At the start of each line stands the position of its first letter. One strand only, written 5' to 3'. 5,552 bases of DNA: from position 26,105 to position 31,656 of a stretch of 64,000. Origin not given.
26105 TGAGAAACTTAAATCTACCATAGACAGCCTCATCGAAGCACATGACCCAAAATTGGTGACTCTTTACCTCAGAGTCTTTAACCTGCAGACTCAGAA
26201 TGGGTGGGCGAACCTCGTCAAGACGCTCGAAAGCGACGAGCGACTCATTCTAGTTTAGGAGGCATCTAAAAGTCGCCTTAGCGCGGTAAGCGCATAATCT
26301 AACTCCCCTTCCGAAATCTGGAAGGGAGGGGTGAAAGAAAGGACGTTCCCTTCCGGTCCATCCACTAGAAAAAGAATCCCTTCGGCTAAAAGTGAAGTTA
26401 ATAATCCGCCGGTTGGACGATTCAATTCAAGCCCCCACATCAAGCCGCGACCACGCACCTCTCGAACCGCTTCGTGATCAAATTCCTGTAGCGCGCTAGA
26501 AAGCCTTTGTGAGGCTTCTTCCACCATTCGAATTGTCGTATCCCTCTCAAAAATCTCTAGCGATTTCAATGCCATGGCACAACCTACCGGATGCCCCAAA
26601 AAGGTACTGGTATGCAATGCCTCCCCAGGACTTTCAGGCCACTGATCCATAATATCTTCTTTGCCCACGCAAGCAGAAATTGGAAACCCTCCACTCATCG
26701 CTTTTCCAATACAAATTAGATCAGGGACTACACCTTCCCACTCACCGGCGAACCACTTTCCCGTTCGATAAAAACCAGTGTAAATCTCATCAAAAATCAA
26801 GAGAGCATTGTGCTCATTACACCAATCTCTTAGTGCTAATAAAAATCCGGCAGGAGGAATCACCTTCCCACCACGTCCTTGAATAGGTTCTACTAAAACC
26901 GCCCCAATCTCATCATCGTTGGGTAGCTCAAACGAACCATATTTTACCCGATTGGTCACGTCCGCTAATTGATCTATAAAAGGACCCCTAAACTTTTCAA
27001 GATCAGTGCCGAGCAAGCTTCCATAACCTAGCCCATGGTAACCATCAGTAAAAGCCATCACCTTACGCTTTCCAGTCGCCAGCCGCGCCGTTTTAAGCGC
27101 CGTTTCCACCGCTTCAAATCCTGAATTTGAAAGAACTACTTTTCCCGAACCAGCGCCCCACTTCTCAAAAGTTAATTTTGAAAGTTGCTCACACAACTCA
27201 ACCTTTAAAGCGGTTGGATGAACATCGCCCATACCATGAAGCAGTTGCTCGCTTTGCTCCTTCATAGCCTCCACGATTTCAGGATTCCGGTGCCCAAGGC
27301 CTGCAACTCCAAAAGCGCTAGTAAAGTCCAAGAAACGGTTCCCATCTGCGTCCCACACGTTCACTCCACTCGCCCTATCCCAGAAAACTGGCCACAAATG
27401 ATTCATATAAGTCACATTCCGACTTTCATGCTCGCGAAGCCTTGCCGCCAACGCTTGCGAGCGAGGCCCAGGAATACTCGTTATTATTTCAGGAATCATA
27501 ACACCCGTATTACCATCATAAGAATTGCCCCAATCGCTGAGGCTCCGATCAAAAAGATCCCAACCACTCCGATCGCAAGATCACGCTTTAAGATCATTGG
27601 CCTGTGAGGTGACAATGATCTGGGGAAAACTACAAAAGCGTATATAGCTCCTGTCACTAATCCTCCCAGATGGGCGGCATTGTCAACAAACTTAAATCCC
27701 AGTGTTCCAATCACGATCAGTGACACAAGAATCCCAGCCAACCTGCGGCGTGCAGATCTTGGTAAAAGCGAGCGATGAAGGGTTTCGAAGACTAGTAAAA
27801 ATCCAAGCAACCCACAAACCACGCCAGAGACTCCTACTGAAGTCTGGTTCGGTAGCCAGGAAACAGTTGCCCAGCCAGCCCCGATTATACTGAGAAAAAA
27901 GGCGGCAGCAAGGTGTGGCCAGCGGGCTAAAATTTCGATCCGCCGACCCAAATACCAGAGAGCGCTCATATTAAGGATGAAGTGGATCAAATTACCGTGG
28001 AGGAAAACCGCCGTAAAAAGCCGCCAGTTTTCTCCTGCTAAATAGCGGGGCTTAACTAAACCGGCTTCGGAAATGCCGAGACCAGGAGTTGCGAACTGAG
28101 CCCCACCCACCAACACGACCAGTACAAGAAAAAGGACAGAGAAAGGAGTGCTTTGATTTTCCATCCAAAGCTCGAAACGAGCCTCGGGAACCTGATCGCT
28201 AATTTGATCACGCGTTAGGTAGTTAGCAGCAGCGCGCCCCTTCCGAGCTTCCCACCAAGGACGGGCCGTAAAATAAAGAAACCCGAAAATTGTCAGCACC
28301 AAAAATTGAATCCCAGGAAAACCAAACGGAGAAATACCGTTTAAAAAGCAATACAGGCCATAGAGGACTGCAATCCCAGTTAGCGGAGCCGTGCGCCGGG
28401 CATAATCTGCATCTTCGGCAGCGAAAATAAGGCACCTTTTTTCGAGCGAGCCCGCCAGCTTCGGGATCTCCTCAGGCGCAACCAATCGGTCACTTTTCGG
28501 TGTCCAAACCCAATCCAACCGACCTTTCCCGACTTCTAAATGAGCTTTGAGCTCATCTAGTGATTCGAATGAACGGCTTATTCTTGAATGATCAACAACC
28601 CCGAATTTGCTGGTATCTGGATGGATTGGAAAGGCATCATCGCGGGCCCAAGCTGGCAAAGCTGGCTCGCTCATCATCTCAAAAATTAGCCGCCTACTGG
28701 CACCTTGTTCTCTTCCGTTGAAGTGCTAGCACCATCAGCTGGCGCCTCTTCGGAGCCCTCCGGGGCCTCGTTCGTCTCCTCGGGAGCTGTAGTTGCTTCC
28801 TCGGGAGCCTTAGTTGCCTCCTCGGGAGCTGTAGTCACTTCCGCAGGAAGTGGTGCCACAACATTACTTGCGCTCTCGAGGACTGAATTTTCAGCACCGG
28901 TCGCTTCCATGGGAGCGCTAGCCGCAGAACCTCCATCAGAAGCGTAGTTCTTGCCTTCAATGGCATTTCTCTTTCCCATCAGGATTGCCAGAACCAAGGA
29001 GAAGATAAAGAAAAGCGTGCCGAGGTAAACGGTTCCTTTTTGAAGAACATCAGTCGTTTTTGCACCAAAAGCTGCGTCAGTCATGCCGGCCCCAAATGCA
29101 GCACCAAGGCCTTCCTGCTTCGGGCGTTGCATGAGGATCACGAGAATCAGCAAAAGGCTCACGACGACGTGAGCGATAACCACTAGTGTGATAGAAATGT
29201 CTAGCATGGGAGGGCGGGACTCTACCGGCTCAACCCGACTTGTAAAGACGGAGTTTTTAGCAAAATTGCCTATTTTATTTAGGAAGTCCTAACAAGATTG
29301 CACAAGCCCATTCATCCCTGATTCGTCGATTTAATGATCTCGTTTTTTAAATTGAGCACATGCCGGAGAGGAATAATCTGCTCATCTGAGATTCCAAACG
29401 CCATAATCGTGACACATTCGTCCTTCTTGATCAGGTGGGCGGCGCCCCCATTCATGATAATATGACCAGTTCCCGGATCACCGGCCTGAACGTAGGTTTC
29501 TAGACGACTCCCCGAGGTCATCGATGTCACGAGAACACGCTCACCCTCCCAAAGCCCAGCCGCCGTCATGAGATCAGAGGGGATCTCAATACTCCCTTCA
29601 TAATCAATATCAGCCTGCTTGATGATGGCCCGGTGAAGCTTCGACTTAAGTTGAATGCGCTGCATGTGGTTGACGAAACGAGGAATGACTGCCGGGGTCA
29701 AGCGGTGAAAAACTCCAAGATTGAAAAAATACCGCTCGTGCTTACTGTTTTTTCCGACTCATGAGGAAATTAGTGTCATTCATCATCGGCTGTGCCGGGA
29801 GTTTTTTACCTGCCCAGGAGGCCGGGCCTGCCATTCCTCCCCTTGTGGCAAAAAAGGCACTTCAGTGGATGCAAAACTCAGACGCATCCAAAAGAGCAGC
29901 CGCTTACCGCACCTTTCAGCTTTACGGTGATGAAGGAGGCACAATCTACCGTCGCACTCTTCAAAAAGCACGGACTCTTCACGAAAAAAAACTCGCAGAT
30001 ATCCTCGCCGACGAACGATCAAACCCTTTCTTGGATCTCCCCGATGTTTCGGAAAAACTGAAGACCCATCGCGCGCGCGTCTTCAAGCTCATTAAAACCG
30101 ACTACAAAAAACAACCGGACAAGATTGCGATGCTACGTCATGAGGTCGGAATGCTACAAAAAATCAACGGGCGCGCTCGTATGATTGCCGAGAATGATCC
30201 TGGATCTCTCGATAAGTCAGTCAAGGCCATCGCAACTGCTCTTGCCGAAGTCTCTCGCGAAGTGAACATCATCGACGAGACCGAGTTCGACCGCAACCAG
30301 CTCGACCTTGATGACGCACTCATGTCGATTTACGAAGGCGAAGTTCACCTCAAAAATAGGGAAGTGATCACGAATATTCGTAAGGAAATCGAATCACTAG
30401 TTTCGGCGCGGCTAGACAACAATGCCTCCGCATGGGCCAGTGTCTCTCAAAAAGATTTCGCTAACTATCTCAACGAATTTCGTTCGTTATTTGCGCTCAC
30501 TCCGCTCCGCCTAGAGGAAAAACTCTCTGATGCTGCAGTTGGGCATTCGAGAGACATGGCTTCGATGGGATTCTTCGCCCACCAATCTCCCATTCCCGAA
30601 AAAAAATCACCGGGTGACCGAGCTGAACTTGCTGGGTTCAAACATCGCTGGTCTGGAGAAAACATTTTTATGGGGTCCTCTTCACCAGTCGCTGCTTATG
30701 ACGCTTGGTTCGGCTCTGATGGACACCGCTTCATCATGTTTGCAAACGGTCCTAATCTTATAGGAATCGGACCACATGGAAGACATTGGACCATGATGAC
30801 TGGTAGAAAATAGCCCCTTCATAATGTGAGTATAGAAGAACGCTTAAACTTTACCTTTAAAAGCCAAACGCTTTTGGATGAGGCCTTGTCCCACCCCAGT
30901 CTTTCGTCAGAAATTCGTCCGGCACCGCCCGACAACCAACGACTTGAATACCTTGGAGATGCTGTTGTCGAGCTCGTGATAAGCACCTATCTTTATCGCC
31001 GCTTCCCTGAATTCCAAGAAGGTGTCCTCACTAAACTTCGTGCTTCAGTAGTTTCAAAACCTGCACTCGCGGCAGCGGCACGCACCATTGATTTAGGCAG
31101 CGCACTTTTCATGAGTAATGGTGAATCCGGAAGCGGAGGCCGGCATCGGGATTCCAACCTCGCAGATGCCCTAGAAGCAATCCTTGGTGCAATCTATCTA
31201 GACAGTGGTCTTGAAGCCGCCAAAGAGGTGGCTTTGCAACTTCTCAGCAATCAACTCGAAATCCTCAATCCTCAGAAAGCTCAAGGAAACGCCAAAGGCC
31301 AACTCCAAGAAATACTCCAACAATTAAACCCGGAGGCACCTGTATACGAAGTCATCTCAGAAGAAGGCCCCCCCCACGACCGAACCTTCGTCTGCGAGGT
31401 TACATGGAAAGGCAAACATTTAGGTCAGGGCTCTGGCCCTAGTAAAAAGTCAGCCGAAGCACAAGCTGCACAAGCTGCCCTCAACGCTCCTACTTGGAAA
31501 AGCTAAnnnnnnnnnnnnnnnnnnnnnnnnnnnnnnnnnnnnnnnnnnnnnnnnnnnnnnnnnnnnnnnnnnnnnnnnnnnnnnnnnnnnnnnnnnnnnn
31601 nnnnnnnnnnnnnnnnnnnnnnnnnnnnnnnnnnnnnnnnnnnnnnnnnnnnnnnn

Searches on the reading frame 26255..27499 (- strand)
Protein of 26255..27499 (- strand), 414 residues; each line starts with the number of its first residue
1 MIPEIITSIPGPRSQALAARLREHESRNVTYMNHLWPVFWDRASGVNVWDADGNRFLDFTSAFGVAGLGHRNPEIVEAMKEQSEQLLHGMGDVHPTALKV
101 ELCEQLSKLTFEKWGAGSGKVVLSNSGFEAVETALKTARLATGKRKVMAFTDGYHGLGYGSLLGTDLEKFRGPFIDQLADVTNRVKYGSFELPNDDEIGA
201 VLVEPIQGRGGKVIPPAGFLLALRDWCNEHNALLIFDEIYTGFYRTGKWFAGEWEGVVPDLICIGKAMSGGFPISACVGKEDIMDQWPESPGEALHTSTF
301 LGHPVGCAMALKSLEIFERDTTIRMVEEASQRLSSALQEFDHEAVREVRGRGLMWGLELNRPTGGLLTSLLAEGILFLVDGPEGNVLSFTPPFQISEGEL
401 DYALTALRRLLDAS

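Call 16: search_protein_families(library=pfam, proteins=[window:26255-27499:-], max_evalue=0.001)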
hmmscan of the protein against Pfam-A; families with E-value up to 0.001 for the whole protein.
window:26255-27499:- (414 aa): 2 families
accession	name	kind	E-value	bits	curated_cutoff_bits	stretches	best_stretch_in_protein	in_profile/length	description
PF00202.27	Aminotran_3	-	4.7e-95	319.1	30.5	1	37-410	10-402/403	Aminotransferase class-III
PF00155.27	Aminotran_1_2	-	0.00014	21.6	19.7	0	73-250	20-198/361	Aminotransferase class I and II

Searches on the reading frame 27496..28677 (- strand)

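Call 48: search_protein_families(library=pfam, proteins=[window:27496-28677:-], max_evalue=0.0001)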
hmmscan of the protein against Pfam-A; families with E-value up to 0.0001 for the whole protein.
window:27496-28677:- (393 aa): 1 family
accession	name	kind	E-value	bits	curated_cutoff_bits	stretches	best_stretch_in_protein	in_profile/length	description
PF01694.28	Rhomboid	-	9.1e-26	91.2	22.6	1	215-352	2-142/143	Rhomboid domain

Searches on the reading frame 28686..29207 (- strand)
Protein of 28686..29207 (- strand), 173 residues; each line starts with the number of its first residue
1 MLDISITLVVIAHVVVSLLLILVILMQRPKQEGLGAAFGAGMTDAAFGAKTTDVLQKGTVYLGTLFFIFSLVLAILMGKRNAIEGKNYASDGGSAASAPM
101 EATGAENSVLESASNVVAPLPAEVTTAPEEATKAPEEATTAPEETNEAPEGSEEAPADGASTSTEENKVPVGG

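Call 48: search_protein_families(library=pfam, proteins=[window:28686-29207:-], max_evalue=0.0001)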
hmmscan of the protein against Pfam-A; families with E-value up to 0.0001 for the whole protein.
window:28686-29207:- (173 aa): 1 family
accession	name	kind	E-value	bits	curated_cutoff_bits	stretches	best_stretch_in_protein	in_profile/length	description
PF03840.19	SecG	-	1.5e-19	70.3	29.2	1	9-76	2-70/70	Preprotein translocase SecG subunit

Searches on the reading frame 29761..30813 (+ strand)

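Call 48: search_protein_families(library=pfam, proteins=[window:29761-30813:+], max_evalue=0.0001)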
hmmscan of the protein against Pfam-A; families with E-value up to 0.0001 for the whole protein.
window:29761-30813:+ (350 aa): 1 family
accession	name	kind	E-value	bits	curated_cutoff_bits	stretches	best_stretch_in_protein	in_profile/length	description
PF00188.32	CAP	-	1.9e-07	32.4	21.1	1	235-337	2-101/117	Cysteine-rich secretory protein family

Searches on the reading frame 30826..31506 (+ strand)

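Call 48: search_protein_families(library=pfam, proteins=[window:30826-31506:+], max_evalue=0.0001)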
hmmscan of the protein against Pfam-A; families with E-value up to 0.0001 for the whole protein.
window:30826-31506:+ (226 aa): 3 families
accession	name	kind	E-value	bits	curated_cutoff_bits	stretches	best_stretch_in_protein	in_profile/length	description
PF14622.11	Ribonucleas_3_3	-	7.7e-35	120.3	35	1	14-141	2-125/128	Ribonuclease-III-like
PF00636.31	Ribonuclease_3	-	2e-24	86.7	27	1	38-128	1-102/102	Ribonuclease III domain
PF00035.32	dsrm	-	1.1e-19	71.2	23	1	156-220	1-64/66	Double-stranded RNA binding motif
